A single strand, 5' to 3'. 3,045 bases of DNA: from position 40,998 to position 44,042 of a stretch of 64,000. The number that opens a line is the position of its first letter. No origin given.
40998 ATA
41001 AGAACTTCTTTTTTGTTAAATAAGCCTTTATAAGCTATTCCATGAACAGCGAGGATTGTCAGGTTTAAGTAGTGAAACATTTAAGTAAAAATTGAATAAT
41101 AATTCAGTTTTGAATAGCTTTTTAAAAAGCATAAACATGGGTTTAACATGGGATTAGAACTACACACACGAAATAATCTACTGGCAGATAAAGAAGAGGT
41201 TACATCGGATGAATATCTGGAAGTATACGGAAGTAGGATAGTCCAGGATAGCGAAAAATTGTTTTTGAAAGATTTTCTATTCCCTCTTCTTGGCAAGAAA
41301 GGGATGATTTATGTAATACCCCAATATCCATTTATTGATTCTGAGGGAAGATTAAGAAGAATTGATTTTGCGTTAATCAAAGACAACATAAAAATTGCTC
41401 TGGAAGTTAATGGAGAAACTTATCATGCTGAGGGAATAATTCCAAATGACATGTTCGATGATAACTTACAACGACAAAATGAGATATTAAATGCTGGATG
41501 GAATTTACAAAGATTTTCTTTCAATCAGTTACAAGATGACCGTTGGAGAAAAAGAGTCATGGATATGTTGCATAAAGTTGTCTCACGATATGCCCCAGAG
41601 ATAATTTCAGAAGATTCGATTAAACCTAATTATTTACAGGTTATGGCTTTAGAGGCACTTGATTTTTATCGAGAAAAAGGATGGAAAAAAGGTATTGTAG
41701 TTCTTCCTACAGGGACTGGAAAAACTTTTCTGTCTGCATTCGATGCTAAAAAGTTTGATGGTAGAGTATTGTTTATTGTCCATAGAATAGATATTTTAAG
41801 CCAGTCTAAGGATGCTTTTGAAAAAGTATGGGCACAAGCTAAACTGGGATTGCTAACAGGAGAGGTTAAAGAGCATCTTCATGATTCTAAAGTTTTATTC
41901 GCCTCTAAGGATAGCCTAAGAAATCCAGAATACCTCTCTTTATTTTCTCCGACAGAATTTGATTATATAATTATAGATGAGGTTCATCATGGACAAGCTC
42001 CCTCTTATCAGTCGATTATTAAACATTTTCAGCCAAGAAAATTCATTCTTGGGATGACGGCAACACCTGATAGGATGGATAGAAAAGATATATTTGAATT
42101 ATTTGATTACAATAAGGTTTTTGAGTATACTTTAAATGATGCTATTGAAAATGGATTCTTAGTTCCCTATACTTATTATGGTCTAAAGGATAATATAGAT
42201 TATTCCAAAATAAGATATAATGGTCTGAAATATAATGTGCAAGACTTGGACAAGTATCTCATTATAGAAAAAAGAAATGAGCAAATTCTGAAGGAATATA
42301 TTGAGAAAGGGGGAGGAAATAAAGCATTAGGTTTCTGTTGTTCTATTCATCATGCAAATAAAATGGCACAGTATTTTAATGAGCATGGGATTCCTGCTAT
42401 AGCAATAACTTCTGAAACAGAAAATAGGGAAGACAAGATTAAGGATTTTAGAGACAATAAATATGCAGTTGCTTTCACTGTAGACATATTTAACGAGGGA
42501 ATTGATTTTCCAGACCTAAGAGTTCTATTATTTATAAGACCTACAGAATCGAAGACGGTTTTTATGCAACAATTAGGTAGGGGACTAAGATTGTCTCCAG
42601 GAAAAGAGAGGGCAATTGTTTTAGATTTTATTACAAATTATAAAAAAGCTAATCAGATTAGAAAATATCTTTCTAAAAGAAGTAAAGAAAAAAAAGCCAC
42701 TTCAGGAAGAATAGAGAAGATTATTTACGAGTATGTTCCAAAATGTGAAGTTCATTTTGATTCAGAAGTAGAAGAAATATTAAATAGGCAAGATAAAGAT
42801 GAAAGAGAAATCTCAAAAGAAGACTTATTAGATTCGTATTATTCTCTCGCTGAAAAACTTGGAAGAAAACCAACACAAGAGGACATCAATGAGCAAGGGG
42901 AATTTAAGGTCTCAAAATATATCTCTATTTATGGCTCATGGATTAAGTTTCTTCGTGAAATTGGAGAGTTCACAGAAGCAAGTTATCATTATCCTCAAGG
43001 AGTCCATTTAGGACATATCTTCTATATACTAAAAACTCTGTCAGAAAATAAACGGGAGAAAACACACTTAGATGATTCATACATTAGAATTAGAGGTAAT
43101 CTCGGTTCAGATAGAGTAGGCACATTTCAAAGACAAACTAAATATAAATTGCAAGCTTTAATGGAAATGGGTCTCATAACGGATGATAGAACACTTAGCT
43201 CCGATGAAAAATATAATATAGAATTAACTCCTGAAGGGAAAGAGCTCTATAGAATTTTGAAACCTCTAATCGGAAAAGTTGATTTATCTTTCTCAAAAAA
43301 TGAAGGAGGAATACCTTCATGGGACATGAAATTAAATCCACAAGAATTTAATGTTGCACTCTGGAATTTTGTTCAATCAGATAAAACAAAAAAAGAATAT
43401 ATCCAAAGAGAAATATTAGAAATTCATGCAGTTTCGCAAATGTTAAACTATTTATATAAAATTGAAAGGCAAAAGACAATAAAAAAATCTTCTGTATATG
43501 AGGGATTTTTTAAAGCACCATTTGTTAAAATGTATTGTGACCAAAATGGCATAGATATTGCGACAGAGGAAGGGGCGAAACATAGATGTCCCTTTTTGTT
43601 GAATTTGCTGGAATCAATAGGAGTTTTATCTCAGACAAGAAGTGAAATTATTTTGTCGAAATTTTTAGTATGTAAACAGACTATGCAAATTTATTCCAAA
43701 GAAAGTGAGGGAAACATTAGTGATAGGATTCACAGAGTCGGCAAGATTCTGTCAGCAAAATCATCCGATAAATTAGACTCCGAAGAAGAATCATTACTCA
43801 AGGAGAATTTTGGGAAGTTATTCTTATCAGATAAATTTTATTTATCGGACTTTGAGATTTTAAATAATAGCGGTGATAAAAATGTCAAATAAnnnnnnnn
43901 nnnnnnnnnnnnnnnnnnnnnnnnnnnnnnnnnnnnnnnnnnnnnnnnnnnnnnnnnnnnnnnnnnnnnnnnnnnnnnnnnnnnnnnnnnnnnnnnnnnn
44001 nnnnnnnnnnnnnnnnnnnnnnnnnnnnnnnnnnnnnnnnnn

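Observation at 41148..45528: Restriction-modification-like trio: DUF559-nuclease/SF2-helicase fusion, beta-class methyltransferase and Cas4-like Fe-S nuclease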

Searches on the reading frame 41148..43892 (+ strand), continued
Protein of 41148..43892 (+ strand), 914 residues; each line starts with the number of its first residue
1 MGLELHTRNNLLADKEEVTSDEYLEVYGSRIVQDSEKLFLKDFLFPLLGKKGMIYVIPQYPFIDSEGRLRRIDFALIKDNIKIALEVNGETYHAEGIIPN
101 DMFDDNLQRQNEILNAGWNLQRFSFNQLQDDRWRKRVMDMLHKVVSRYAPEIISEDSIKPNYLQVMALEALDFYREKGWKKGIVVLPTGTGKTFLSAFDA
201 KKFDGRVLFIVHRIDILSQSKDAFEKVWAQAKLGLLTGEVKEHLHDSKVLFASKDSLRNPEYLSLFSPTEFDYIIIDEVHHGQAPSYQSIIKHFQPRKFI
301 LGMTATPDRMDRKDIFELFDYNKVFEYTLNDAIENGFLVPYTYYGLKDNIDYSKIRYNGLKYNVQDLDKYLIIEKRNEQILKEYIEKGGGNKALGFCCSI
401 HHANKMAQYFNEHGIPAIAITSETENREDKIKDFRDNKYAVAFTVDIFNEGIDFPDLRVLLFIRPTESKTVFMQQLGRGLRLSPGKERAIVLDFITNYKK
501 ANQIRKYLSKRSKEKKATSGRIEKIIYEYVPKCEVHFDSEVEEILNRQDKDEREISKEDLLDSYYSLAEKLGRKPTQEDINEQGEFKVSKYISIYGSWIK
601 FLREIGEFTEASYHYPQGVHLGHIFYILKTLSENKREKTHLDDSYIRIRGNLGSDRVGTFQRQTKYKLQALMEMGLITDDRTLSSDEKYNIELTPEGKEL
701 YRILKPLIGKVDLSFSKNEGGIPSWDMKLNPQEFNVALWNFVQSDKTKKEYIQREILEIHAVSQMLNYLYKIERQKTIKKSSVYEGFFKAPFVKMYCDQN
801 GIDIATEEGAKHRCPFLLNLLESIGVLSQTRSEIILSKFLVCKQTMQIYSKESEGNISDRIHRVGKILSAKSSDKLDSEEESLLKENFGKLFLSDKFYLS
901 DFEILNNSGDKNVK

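Call 83: search_protein_families(library=pfam, proteins=[L037:9659-12133:+, L037:12177-13784:+, L037:13765-14877:+, L037:14874-16226:+, L042:9935-12277:+, L043:9974-12022:+, L043:14330-15226:+, L043:15521-16357:-, L044:9935-11806:+, L044:11679-12800:+], max_evalue=0.001)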
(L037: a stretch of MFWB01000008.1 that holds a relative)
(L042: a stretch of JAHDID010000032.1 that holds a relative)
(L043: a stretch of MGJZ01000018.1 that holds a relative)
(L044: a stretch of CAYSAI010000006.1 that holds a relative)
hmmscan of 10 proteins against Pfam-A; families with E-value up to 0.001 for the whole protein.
L037:9659-12133:+ (824 aa): 4 families
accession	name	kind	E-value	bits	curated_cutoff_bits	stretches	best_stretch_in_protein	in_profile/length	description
PF04851.21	ResIII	-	6.9e-39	133.8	22.5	1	115-266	2-164/164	Type III restriction enzyme, res subunit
PF00271.37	Helicase_C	-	8.1e-13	49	23.5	1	343-447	11-109/110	Helicase conserved C-terminal domain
PF00270.35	DEAD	-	4.9e-07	30.1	26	1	121-265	4-161/167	DEAD/DEAH box helicase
PF09491.16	RE_AlwI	-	5.6e-07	29.3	23.1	1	664-749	45-126/441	AlwI restriction endonuclease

L037:12177-13784:+ (535 aa): 4 families
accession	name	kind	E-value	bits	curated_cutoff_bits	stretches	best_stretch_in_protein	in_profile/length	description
PF01555.25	N6_N4_Mtase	-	4.7e-21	76.2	26.7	2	20-84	159-218/221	DNA methylase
PF01170.24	UPF0020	-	1.6e-07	31.7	22.3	0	46-90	27-71/197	RMKL-like, methyltransferase domain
PF03602.21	Cons_hypoth95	-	1.1e-05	25.6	24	0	47-102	41-94/182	Conserved hypothetical protein 95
PF02086.21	MethyltransfD12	-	0.00011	22.5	22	1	45-127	17-93/253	D12 class N6 adenine-specific DNA methyltransferase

L037:13765-14877:+ (370 aa): 1 family
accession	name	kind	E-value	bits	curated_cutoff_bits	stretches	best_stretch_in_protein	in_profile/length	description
PF00145.23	DNA_methylase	-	3.5e-75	253.9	22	1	8-365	1-323/324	C-5 cytosine-specific DNA methylase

L037:14874-16226:+ (450 aa): 2 families
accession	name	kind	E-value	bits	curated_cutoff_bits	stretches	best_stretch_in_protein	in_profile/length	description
PF13020.12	NOV_C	-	4.7e-15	55.9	22.1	1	326-419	1-86/91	Protein NO VEIN, C-terminal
PF09491.16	RE_AlwI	-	1.3e-07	31.4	23.1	1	56-283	3-252/441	AlwI restriction endonuclease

L042:9935-12277:+ (780 aa): 5 families
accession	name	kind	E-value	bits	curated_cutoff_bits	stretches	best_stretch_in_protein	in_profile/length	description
PF04851.21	ResIII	-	8.1e-33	114.1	22.5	1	54-209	2-164/164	Type III restriction enzyme, res subunit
PF00271.37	Helicase_C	-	2.6e-12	47.4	23.5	1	298-392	15-109/110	Helicase conserved C-terminal domain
PF11907.13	DUF3427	-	4.7e-08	33.1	27.7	1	693-776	189-278/280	Domain of unknown function (DUF3427)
PF00270.35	DEAD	-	8.6e-08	32.5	26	1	59-208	3-161/167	DEAD/DEAH box helicase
PF18766.7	SWI2_SNF2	-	1.2e-05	25.5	26.7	1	80-250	23-197/221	SWI2/SNF2 ATPase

L043:9974-12022:+ (682 aa): 5 families
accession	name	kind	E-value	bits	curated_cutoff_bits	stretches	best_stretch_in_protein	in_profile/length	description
PF04851.21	ResIII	-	2.2e-29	102.9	22.5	1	9-153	5-164/164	Type III restriction enzyme, res subunit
PF14882.11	INT_rpt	-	9.9e-28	96.6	26.5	3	536-582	2-55/55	Integrase repeat unit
PF00271.37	Helicase_C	-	1.2e-15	58.2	23.5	1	230-330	5-110/110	Helicase conserved C-terminal domain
PF00270.35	DEAD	-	1.4e-08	35.1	26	1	17-152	5-161/167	DEAD/DEAH box helicase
PF18766.7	SWI2_SNF2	-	2.2e-06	28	26.7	1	18-188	8-192/221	SWI2/SNF2 ATPase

L043:14330-15226:+ (298 aa): 1 family
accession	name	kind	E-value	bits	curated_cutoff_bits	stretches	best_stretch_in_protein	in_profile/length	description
PF01555.25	N6_N4_Mtase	-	2.2e-29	103.4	26.7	1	43-293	1-177/221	DNA methylase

L043:15521-16357:- (278 aa): 1 family
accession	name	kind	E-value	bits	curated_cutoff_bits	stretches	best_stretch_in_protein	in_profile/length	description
PF12705.13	PDDEXK_1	-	6.3e-11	43.1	22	1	99-232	106-242/247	PD-(D/E)XK nuclease superfamily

L044:9935-11806:+ (623 aa): 5 families
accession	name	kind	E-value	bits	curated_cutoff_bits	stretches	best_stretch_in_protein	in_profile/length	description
PF04851.21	ResIII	-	1.8e-34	119.4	22.5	1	24-174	2-164/164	Type III restriction enzyme, res subunit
PF14882.11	INT_rpt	-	9.7e-18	64.6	26.5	2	522-559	2-43/55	Integrase repeat unit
PF18766.7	SWI2_SNF2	-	4.2e-14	53.2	26.7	1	52-230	26-214/221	SWI2/SNF2 ATPase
PF00271.37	Helicase_C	-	6.9e-13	49.3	23.5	1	254-349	8-108/110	Helicase conserved C-terminal domain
PF00270.35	DEAD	-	1.1e-09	38.7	26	1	44-173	14-161/167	DEAD/DEAH box helicase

L044:11679-12800:+ (373 aa): 0 families

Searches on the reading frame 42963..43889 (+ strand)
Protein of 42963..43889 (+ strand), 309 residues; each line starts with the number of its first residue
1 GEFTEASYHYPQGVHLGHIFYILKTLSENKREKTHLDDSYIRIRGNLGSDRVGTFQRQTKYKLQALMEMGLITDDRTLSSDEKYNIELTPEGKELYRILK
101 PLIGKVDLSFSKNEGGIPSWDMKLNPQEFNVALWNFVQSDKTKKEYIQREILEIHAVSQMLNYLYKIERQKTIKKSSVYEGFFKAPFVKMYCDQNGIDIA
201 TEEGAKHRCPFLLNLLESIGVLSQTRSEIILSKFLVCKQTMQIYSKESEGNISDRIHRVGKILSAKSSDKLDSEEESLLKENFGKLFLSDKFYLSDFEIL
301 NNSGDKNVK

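Call 62: predict_structure(alignment_id=A3)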
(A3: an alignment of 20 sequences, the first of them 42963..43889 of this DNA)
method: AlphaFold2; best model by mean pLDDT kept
length: 309 residues; sequences in the alignment: 20
mean_pLDDT: 89.1   pTM: 0.88
mean pLDDT of the five models: 89.1, 89.0, 89.0, 88.7, 88.1
residues with pLDDT >= 90: 218; 70-90: 71; 50-70: 8; < 50: 12
segments of 3 or more residues with pLDDT < 50: 1-6, 304-309
pLDDT, mean of each block of 10 residues (from residue 1): 53 92 96 91 82 91 92 85 87 96 96 87 95 94 93 93 97 97 93 86 90 96 97 96 90 92 77 92 93 93 45
secondary structure, 60 per line:
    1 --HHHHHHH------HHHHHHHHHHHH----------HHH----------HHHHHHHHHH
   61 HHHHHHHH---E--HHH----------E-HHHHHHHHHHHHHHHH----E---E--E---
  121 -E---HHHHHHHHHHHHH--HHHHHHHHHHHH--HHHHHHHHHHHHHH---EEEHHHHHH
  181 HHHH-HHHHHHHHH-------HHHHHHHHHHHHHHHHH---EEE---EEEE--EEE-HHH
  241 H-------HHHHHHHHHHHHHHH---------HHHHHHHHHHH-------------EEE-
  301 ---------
elements in order: H3-9 H16-27 H51-68 H90-105 H126-138 H141-152 H155-168 E172-174 H175-184 H186-194 H202-218 E222-224 E228-231 E234-236 H238-241 H249-263 H273-283 E297-299

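Call 65: fold_search(model_id=the predicted structure, library=pdb)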
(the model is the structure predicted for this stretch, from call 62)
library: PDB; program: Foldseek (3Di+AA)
matches with E <= 10: 104; with E <= 0.001: 0
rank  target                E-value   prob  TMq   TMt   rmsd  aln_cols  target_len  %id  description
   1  8e4y                  7.1e-01  0.23  0.17  0.09  14.1       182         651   12  Cryo-EM structure of human glycerol-3-phosphate acyltransferase 1 (GPAT1) in complex with 2-oxohexadecyl-CoA (released 2022-12-21)
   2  6lb9_A                1.1e+00  0.13  0.26  0.24  13.0       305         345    6  Magnesium ion-bound SspB crystal structure (released 2020-03-25)
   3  2fok_B                1.2e+00  0.16  0.32  0.20  11.7       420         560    9  STRUCTURE OF RESTRICTION ENDONUCLEASE FOKI (released 1998-06-17)
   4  7zge_A                1.4e+00  0.25  0.31  0.43   9.5       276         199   13  BrxA, BREX phage defence protein (released 2022-06-22)
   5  7r81_U2               1.5e+00  0.14  0.13  0.25  12.7       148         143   14  Structure of the translating Neurospora crassa ribosome arrested by cycloheximide (released 2021-12-01)
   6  7oyk_AAA              1.9e+00  0.51  0.17  0.49   6.2        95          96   21  DNA-binding domain of CggR in complex with the DNA operator (released 2021-11-10)
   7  8za5_B                2.2e+00  0.07  0.13  0.24  15.8       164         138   12  Crystal structure of HsmR (released 2025-10-29)
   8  4o5j                  2.2e+00  0.02  0.12  0.11  20.3       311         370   10  Crystal structure of SabA from Helicobacter pylori (released 2014-01-01)
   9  2fna_A                2.4e+00  0.08  0.15  0.14  14.1       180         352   16  Crystal structure of an archaeal aaa+ atpase (sso1545) from sulfolobus solfataricus p2 at 2.00 A resolution (released 2006-02-07)
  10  6qpq_D                2.5e+00  0.28  0.15  0.50   5.2        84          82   19  The structure of the cohesin head module elucidates the mechanism of ring opening (released 2020-02-05)
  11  6qpq_B                2.6e+00  0.35  0.17  0.55   5.5        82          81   20  The structure of the cohesin head module elucidates the mechanism of ring opening (released 2020-02-05)
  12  3rpu_Y                2.6e+00  0.30  0.23  0.32   6.1       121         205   16  Crystal structure of the MukE-MukF complex (released 2012-03-14)
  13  5hlt_A                2.6e+00  0.06  0.22  0.24  18.7       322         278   10  Crystal structure of pyrene- and phenanthrene-modified DNA in complex with the BpuJ1 endonuclease binding domain (released 2016-08-17)
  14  9qly                  2.6e+00  0.05  0.10  0.13  15.9       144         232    8  Crystal structure of holo-D130A-FNR of A. fischeri (released 2026-04-08)
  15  4em0                  2.7e+00  0.20  0.16  0.30   8.0        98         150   23  staphylococcus aureus MarR in complex with salicylate and kanamycin (released 2013-04-17)
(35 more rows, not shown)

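Call 94: search_protein_representatives(alignment_id=A3)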
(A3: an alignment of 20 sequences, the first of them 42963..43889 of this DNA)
Query: 20 sequences, 302 profile positions. Proteins with E-value up to 0.001 (for the whole library): 137; up to 1e-10: 109; up to 1e-30: 59. The best 137 are listed.
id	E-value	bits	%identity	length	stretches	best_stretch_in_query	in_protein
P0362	1.9e-123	427.9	-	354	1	1-299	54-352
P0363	4.5e-117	407.0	-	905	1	1-296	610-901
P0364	6.1e-108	377.0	-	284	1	16-298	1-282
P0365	2.4e-99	348.8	-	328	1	1-294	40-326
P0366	3.0e-99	348.5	-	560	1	1-299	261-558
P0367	1.5e-94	333.0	-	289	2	1-241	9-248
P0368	5.2e-91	321.4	-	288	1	14-300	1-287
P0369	2.5e-90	319.2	-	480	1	2-231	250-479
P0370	1.4e-89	316.8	-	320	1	1-299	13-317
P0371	2.3e-89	316.0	-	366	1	1-235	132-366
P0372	3.5e-89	315.4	-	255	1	47-299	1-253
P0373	5.9e-80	285.1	-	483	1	5-299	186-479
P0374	2.8e-78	279.6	-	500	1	1-298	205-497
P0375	9.8e-77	274.6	-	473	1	5-231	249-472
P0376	1.1e-76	274.4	-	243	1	67-299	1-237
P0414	7.6e-36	140.3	-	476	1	6-293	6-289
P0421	2.0e-30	122.5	-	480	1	6-297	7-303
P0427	6.7e-28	114.2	-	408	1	6-258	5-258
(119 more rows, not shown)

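Call 96: find_encoding_contigs(protein=P0421, flank=5000, max_places=3)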
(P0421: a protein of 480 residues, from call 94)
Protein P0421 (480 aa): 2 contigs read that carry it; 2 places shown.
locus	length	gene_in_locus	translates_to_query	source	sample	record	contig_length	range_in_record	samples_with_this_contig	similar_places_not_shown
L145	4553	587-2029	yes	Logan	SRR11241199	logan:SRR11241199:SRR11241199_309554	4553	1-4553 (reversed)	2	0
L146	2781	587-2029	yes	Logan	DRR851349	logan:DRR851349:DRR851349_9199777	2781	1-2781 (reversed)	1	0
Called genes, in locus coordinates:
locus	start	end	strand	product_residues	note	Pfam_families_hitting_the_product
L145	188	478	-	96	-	-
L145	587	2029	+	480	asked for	-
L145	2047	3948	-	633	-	PF01555:N6_N4_Mtase (faint)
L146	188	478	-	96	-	-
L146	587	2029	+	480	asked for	-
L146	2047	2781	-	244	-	?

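Call 98: find_encoding_contigs(protein=P0414, flank=5000, max_places=3)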
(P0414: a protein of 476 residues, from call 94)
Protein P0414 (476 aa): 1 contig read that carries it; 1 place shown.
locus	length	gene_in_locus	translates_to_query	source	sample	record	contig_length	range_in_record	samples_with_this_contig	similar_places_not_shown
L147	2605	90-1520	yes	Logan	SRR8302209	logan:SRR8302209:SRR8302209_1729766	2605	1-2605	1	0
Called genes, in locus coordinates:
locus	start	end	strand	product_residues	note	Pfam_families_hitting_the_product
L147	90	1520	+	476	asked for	-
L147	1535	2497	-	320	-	PF01555:N6_N4_Mtase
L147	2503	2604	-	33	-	?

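Call 100: find_encoding_contigs(protein=P0427, flank=5000, max_places=3)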
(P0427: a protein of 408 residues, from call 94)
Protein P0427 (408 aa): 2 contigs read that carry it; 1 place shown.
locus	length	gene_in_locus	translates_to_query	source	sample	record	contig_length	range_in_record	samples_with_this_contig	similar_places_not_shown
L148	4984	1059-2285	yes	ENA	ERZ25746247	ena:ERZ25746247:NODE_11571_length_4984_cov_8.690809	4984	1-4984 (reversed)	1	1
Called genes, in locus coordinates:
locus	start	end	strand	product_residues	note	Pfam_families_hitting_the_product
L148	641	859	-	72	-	-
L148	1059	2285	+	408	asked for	PF01844:HNH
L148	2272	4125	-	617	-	PF01555:N6_N4_Mtase, PF01170:UPF0020 (faint), PF08241:Methyltransf_11 (faint), PF13649:Methyltransf_25 (faint)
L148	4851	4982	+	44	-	?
